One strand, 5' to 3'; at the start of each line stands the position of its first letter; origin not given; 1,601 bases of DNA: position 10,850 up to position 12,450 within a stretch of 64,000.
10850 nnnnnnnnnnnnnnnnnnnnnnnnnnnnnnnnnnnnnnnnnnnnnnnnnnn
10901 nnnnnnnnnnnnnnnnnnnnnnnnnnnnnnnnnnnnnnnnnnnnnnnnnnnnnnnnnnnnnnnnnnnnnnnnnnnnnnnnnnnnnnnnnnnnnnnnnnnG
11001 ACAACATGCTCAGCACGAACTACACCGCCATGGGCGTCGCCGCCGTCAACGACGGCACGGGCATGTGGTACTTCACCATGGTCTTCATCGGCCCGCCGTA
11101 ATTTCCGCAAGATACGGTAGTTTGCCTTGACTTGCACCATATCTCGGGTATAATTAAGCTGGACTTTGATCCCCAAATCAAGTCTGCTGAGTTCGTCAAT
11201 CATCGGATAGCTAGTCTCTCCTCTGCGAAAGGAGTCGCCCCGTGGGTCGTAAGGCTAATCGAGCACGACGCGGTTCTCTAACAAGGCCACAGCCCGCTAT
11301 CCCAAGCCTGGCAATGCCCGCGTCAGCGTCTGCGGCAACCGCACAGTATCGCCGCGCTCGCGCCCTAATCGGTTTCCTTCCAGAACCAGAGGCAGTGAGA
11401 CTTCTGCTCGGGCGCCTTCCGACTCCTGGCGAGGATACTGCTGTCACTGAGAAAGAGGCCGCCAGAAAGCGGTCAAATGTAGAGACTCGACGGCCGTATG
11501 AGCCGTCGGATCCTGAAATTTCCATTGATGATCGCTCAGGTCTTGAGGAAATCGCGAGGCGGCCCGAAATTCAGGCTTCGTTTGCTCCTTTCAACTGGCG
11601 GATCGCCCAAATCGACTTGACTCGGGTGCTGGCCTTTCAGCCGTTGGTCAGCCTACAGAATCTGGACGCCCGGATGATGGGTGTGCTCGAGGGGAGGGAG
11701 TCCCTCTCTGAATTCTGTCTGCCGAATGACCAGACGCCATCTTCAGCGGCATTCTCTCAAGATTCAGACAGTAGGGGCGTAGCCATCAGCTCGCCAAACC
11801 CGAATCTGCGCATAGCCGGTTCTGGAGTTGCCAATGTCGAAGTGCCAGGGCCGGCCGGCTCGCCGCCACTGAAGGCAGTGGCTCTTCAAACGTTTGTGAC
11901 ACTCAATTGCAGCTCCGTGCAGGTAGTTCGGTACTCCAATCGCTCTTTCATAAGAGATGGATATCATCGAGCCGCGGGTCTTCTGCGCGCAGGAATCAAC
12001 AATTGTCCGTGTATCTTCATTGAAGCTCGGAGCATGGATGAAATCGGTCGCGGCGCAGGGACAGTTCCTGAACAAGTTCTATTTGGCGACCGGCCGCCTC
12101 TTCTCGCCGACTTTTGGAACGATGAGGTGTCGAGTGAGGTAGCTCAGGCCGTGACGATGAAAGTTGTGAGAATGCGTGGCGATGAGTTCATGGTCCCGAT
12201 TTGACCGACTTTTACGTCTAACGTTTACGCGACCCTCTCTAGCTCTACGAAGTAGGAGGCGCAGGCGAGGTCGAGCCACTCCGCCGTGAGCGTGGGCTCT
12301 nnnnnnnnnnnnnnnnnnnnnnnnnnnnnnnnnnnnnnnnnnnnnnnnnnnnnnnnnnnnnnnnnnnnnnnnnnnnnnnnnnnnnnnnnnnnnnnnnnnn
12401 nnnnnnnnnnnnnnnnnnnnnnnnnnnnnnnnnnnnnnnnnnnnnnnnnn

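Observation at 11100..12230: A 1.1 kb low-GC island with a perfect consensus sigma70 promoter driving an orphan gene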

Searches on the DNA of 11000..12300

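Call 80: search_rna_families(source=window, start=11000, end=12300, threshold=evalue, max_evalue=1)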
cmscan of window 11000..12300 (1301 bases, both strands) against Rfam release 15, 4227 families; matches with E-value up to 1: 0.
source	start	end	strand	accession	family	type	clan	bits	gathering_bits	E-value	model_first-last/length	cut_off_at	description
